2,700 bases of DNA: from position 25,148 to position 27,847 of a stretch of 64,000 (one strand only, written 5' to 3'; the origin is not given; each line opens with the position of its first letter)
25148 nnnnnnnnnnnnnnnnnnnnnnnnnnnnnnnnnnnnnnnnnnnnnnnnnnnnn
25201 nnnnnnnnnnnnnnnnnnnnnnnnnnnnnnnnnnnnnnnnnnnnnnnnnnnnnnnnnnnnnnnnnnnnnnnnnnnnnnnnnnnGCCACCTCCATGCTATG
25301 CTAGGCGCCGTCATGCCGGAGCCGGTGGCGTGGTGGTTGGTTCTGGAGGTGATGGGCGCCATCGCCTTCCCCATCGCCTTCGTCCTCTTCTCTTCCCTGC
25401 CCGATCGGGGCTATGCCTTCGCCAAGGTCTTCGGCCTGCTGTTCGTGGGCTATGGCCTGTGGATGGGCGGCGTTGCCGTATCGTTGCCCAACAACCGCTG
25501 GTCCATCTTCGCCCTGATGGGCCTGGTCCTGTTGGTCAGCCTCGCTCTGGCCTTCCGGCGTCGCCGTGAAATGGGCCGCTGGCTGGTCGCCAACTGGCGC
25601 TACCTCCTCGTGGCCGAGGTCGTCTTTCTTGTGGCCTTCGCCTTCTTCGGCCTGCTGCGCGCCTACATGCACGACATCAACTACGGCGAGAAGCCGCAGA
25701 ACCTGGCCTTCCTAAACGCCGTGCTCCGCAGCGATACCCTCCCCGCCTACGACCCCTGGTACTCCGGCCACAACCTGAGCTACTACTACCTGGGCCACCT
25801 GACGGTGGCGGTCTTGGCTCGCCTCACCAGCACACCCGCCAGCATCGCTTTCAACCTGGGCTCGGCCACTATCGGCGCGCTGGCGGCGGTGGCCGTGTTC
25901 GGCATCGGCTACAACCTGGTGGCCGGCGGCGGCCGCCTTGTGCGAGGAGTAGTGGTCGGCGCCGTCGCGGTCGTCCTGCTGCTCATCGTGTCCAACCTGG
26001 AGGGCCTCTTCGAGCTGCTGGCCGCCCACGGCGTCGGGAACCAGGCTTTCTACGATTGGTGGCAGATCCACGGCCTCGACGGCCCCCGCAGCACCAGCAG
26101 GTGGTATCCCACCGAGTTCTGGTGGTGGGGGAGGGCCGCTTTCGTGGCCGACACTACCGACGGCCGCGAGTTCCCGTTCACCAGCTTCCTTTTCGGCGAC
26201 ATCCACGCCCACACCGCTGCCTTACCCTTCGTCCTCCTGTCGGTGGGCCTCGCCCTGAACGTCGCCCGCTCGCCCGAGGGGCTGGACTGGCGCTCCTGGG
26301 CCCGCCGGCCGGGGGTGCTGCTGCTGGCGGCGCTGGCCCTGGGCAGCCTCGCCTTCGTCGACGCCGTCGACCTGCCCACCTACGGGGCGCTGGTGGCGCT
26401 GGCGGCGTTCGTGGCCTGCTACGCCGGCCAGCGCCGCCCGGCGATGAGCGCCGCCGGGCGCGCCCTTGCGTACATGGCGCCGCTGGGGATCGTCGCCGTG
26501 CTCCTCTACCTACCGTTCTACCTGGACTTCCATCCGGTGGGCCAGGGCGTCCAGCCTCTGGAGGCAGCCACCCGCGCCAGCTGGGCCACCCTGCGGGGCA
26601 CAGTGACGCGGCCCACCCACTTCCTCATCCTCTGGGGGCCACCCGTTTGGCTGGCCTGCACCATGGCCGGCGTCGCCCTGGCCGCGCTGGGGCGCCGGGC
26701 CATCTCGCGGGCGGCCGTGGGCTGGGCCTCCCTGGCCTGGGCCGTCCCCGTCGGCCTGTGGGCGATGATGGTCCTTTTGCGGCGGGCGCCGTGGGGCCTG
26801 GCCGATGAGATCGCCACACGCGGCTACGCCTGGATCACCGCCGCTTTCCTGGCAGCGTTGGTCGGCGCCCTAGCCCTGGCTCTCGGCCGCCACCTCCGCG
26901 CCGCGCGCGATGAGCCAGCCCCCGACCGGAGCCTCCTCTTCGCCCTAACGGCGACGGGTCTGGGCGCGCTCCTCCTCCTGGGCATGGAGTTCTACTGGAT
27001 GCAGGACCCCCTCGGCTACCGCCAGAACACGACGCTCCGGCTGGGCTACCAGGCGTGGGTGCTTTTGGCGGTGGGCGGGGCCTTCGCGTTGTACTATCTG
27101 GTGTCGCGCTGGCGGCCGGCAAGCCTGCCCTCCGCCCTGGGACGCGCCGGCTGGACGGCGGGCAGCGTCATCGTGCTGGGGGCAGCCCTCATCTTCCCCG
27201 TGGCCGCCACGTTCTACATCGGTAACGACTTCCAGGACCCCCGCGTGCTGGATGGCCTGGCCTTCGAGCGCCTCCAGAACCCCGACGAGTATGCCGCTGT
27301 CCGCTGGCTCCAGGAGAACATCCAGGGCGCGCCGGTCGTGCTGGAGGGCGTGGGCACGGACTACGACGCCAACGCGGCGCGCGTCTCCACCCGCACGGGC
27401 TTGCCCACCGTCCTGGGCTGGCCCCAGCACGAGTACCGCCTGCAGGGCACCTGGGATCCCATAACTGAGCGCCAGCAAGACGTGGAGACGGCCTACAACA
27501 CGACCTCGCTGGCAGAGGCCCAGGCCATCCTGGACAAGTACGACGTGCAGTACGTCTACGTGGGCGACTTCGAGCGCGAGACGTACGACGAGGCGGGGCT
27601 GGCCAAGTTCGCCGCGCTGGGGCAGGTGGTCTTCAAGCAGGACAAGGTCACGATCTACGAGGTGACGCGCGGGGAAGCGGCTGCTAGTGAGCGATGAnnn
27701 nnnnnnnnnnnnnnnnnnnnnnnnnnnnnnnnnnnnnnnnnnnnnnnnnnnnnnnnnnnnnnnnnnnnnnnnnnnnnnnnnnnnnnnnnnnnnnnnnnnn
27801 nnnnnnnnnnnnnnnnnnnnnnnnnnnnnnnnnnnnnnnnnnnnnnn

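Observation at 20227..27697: Tandem array of three large DUF2298 / chlor_Arch_YYY membrane paralogs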

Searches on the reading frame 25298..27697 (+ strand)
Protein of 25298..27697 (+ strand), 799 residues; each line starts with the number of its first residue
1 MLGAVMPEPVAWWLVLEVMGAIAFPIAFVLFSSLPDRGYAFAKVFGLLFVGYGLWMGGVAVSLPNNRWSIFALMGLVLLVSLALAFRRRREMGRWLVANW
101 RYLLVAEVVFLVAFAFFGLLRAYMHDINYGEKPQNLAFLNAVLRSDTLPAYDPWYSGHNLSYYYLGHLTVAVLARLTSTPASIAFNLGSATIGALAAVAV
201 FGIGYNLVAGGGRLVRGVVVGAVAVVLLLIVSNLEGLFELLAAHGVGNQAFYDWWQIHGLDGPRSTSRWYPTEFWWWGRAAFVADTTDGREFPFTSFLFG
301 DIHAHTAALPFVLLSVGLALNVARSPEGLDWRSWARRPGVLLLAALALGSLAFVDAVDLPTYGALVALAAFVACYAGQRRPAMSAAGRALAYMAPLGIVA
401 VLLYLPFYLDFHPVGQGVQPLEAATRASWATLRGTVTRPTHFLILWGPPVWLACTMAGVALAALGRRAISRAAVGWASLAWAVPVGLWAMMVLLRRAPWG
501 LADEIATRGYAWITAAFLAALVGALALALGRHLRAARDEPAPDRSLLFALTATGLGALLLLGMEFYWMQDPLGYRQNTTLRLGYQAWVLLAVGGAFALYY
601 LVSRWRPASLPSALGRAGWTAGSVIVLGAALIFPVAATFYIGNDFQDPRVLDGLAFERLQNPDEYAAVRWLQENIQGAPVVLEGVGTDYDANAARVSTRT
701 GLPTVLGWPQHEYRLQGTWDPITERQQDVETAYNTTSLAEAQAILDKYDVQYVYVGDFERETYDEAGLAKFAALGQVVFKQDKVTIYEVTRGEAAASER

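Call 6: search_protein_families(library=pfam, proteins=[window:25298-27697:+], max_evalue=0.01)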
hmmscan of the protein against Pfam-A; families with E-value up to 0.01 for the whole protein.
window:25298-27697:+ (799 aa): 1 family
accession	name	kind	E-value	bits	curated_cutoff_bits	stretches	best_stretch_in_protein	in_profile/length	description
PF10060.15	DUF2298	-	5.9e-89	299.7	27.8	1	50-590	2-488/488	Uncharacterized membrane protein (DUF2298)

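Call 7: search_protein_families(library=ncbifam, proteins=[window:25298-27697:+], max_evalue=0.01)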
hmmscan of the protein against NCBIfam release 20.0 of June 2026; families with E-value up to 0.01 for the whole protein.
window:25298-27697:+ (799 aa): 1 family
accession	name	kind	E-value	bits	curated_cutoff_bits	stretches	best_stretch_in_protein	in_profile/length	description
TIGR03662.1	Chlor_Arch_YYY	subfamily_domain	1.6e-135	453.5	300.25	1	10-790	6-727/727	chlor_Arch_YYY domain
